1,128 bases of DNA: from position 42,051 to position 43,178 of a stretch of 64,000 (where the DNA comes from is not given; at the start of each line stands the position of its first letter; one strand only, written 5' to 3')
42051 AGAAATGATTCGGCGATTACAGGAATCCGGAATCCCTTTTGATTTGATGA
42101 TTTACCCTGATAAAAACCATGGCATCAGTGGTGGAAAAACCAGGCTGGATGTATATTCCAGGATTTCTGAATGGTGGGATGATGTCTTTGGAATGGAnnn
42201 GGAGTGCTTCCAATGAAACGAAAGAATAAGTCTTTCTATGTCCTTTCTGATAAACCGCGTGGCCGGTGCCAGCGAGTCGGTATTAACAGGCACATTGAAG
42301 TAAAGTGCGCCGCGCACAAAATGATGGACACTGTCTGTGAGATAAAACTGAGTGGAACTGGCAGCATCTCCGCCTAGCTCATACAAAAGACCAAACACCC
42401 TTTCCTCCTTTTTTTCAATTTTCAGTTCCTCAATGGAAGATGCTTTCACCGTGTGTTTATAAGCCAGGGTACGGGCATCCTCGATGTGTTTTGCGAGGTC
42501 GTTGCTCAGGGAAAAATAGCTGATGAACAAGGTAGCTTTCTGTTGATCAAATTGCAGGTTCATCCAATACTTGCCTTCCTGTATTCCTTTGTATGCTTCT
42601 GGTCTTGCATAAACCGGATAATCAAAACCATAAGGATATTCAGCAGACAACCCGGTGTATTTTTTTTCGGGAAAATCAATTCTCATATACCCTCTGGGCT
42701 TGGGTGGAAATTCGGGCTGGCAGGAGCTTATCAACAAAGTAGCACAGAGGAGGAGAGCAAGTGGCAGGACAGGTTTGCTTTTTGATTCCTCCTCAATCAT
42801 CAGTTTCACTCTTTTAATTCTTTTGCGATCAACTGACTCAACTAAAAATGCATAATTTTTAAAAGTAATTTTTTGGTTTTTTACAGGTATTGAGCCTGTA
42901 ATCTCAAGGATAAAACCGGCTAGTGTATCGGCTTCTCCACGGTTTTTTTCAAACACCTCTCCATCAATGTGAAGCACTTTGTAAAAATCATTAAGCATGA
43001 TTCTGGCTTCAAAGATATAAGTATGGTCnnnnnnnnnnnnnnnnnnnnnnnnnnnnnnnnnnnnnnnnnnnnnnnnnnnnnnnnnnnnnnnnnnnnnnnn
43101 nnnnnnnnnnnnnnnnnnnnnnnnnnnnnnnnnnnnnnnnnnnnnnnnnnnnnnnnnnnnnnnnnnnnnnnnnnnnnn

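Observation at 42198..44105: gldE and gldD read as a single in-frame ORF (GldE-GldD fusion)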

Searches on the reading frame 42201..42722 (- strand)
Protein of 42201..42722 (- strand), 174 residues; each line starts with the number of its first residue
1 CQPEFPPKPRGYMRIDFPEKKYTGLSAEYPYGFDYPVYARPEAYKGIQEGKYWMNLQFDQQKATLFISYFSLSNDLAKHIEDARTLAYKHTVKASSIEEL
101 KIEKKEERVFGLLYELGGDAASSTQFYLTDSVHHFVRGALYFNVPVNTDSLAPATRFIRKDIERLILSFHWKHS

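Call 25: search_solved_structures(query=window:42201-42722:-, max_evalue=10)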
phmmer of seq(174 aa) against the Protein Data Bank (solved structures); distinct sequences matched with E-value up to 10: 0.

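Call 42: predict_structure(alignment_id=A3)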
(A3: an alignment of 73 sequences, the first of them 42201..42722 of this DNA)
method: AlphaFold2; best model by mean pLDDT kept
length: 174 residues; sequences in the alignment: 73
mean_pLDDT: 88.1   pTM: 0.83
mean pLDDT of the five models: 88.1, 87.3, 87.2, 86.0, 86.0
residues with pLDDT >= 90: 112; 70-90: 47; 50-70: 13; < 50: 2
segments of 3 or more residues with pLDDT < 50: none
pLDDT, mean of each block of 10 residues (from residue 1): 54 76 92 97 86 94 95 94 86 84 96 88 92 96 83 91 97 79
secondary structure, 60 per line:
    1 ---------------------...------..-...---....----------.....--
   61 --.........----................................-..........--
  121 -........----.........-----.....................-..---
elements in order: E22-24 E34-36 E40-43 E54-58 E63-71 H76-93 E94-104 E109-118 E122-129 E134-142 H148-168

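Call 51: search_protein_representatives(protein=window:42201-42722:-)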
Query: 174 residues. Proteins with E-value up to 0.001 (for the whole library): 920; up to 1e-10: 580; up to 1e-30: 99. The best 150 are listed.
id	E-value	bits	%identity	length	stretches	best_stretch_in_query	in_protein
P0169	1.8e-47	177.7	49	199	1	1-172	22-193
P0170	1.3e-46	174.9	48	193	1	4-173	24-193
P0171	1.8e-46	174.4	47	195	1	1-171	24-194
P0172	3.9e-45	170.1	46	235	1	1-173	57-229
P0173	2.8e-43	164.0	46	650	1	1-172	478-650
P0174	4.1e-43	163.5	46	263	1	4-172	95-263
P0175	1.0e-42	162.2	48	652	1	1-172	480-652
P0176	2.9e-42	160.7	47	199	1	1-172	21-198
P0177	6.2e-42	159.6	47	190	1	6-172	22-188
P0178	1.4e-41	158.5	45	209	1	5-172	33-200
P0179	1.6e-41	158.3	43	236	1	5-172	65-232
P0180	2.3e-40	154.6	47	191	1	1-171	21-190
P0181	2.3e-40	154.5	45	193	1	3-172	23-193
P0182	7.7e-40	152.8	46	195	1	3-172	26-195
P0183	1.1e-39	152.4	45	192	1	7-172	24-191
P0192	2.0e-38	148.2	41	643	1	4-173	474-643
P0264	3.7e-31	124.6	40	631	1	1-172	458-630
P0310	1.5e-28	116.1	40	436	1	4-171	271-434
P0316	3.2e-28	115.0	40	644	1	4-172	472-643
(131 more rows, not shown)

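Call 59: search_protein_families(library=pfam, proteins=[P0310, P0192, P0174, P0172], max_evalue=0.001)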
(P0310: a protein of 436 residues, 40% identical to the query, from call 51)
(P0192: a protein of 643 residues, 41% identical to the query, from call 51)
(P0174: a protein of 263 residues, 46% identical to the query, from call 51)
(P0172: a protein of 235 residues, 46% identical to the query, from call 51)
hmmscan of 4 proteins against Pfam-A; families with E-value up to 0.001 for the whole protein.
P0310 (436 aa): 2 families
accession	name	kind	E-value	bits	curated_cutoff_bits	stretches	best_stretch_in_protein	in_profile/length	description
PF25593.1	GldD_lipo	-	1e-56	192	27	1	272-434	4-170/170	Gliding motility lipoprotein GldD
PF04973.17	NMN_transporter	-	4.6e-16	59.7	27.3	1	51-240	5-175/175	Nicotinamide mononucleotide transporter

P0192 (643 aa): 4 families
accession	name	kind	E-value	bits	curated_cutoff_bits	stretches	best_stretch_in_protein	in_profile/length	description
PF25593.1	GldD_lipo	-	1.6e-62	210.8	27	1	473-641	2-170/170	Gliding motility lipoprotein GldD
PF01595.25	CNNM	-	5.5e-35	121.1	28.4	1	33-204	3-176/181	Cyclin M transmembrane N-terminal domain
PF00571.33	CBS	-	2.8e-17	63.2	24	2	293-342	7-56/57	CBS domain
PF03471.22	CorC_HlyC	-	3.5e-16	59.4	27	1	360-438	4-79/81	Transporter associated domain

P0174 (263 aa): 1 family
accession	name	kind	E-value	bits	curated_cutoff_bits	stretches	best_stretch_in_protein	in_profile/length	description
PF25593.1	GldD_lipo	-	7e-65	218.5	27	1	96-262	4-170/170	Gliding motility lipoprotein GldD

P0172 (235 aa): 1 family
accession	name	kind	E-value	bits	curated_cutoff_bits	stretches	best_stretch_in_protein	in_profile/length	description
PF25593.1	GldD_lipo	-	5e-66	222.3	27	1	59-227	2-170/170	Gliding motility lipoprotein GldD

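Call 61: list_cluster_members(proteins=[P0310, P0264, P0173, P0316])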
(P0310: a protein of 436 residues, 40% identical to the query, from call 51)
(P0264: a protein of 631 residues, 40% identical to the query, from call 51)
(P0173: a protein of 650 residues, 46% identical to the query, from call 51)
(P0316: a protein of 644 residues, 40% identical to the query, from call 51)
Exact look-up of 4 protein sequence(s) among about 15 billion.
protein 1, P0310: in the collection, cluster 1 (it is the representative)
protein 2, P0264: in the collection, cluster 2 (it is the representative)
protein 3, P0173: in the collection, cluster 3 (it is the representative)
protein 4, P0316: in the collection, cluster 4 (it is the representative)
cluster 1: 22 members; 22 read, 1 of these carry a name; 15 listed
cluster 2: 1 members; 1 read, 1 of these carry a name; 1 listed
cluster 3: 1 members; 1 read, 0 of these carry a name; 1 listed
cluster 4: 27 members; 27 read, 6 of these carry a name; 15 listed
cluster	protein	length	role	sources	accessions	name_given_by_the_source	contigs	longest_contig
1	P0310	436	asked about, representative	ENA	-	-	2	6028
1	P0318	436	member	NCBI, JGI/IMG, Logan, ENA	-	gliding motility-associated lipoprotein GldD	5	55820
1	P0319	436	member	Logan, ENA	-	-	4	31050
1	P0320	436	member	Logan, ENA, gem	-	-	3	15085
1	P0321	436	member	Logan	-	-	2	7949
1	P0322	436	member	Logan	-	-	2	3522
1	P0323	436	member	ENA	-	-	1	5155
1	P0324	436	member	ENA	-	-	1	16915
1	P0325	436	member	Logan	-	-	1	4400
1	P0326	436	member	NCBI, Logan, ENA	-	-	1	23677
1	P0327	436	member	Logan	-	-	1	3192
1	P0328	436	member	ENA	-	-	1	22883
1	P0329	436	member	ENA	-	-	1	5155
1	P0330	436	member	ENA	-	-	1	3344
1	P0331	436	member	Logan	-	-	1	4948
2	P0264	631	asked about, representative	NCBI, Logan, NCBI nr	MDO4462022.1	MAG: gliding motility lipoprotein GldD [Bacteroidia bacterium] | gliding motility lipoprotein GldD [Bacteroidia bacterium]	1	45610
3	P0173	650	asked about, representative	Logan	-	-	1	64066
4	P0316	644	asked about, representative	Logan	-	-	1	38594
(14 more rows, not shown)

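Call 62: find_encoding_contigs(protein=P0318, flank=4000, max_places=2)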
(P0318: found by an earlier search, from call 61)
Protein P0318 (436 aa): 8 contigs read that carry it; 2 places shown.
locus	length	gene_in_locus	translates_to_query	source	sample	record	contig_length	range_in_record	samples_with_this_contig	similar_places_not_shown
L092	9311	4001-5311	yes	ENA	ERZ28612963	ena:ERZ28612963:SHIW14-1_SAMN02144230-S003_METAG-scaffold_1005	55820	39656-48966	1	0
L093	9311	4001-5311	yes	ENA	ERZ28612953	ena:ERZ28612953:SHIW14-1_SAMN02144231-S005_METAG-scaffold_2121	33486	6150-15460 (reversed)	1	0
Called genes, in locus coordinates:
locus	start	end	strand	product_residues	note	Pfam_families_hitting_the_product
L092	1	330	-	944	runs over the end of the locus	PF00675:Peptidase_M16, PF05193:Peptidase_M16_C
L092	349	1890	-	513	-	PF00128:Alpha-amylase, PF16657:Malt_amylase_C (faint)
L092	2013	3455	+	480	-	PF19295:SufBD_N, PF01458:SUFBD_core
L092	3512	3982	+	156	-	PF00383:dCMP_cyt_deam_1, PF14437:MafB19-deam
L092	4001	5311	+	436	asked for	PF04973:NMN_transporter, PF25593:GldD_lipo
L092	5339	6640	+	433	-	PF01648:ACPS, PF01884:PcrB, PF00977:His_biosynth (weak)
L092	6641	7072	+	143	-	PF00383:dCMP_cyt_deam_1, PF14437:MafB19-deam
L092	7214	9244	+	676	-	PF07697:7TMR-HDED, PF07698:7TM-7TMR_HD, PF01966:HD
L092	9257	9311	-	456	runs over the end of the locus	PF14691:Fer4_20, PF01262:AlaDh_PNT_C (faint), PF07992:Pyr_redox_2, PF13450:NAD_binding_8 (weak), PF13738:Pyr_redox_3 (faint), PF00070:Pyr_redox (weak)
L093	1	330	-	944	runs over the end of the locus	PF00675:Peptidase_M16, PF05193:Peptidase_M16_C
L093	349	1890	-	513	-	PF00128:Alpha-amylase, PF16657:Malt_amylase_C (faint)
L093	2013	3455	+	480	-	PF19295:SufBD_N, PF01458:SUFBD_core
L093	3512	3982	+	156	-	PF00383:dCMP_cyt_deam_1, PF14437:MafB19-deam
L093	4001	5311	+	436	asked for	PF04973:NMN_transporter, PF25593:GldD_lipo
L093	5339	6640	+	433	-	PF01648:ACPS, PF01884:PcrB, PF00977:His_biosynth (weak)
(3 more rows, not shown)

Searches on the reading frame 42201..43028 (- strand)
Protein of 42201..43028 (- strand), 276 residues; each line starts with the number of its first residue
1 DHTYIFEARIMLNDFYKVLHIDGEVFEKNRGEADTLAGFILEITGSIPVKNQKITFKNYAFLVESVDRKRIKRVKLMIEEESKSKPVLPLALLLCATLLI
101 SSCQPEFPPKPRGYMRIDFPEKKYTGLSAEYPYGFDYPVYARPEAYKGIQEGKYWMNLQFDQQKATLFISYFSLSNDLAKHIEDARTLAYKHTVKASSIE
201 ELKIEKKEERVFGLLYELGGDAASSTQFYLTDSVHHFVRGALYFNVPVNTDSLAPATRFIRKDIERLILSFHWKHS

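Call 13: find_related_loci(query=A1, collection=genome_contigs, flank=4000)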
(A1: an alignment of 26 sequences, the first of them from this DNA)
Query A1 (276 aa) in genome_contigs; peptide patterns used: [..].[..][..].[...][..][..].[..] (x = any residue, [..] = any of these).
599 stretches matched a pattern (row limit reached: there are more); 583 encode a relative of the query (tblastn E <= 1e-3); the best 80 are kept; 80 distinct loci.
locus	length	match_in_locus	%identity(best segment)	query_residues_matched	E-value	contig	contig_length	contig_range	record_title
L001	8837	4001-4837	53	2-273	6e-94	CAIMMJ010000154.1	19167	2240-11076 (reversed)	MAG: uncultured Bacteroidetes bacterium isolate ErkenSummer_bin-3434 genome assembly, contig: bin-3434:154/440, whole ge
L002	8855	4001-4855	51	1-274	1e-93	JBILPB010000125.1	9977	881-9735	MAG: Bacteroidia bacterium isolate ME2017-12-01_3300044633_group7_bin214 Rohwer_bin440_scaffold_6254_c1, whole genome sh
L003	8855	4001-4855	51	1-274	1e-92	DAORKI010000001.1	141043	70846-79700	MAG TPA_asm: Bacteroidia bacterium isolate AMR_MDS_5529 NODE_9_length_141043_cov_10.917291, whole genome shotgun sequenc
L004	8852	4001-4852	50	3-274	1e-91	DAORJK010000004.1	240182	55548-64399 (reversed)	MAG TPA_asm: Bacteroidia bacterium isolate AMR_MDS_5553 NODE_8_length_240182_cov_48.051960, whole genome shotgun sequenc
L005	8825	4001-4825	51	1-274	9e-91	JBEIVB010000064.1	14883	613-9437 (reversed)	MAG: Flavobacteriales bacterium isolate Sample-111-S82-bin-94 Sample_111_S82-bin_94-k141_353598, whole genome shotgun se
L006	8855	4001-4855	49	1-274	1e-90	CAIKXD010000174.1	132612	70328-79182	MAG: uncultured Bacteroidetes bacterium isolate Loclat_bin-03925 genome assembly, contig: bin-03925:174/390, whole genom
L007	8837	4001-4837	48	1-274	3e-88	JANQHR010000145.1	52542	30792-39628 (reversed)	MAG: Bacteroidales bacterium isolate PL24a_bin.19 k99_1097855, whole genome shotgun sequence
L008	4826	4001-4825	48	1-268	6e-87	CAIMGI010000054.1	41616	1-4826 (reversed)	MAG: uncultured Bacteroidetes bacterium isolate UppL7s_bin-1220 genome assembly, contig: bin-1220:054/221, whole genome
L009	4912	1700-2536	48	1-274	3e-87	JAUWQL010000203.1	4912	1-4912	MAG: Bacteroidales bacterium isolate CSMAG_2501 CSMAG_2501_k141_518102_length_4912_cov_15.8680, whole genome shotgun seq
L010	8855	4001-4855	50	1-274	6e-87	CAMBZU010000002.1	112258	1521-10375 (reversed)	MAG: Chitinophaga pinensis isolate MiH-14oct19-135 genome assembly, contig: MiH-14oct19-C162, whole genome shotgun seque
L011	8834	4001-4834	47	1-273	5e-84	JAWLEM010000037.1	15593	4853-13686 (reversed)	MAG: Bacteroidales bacterium isolate 20BLK6-1.bin.63 NODE_3802_length_15593_cov_18.170518, whole genome shotgun sequence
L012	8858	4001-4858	48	1-275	8e-84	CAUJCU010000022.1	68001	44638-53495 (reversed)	MAG: Bacteroidota bacterium isolate KLAP123 genome assembly, contig: KLAP123_160440, whole genome shotgun sequence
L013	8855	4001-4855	50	1-274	2e-83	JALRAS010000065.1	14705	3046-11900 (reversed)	MAG: Bacteroidia bacterium isolate HJW.53 NODE_65_length_14705_cov_4.341537, whole genome shotgun sequence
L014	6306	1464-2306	46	1-274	3e-82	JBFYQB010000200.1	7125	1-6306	MAG: Flavobacteriales bacterium isolate PPR_0170 PPR_0170_bin.38.fa_k121_89281, whole genome shotgun sequence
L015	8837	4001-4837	47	1-274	2e-80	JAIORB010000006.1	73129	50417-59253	MAG: Bacteroidales bacterium isolate SMBSF07 20071_Bin_5_contigs_1_c_000000000064, whole genome shotgun sequence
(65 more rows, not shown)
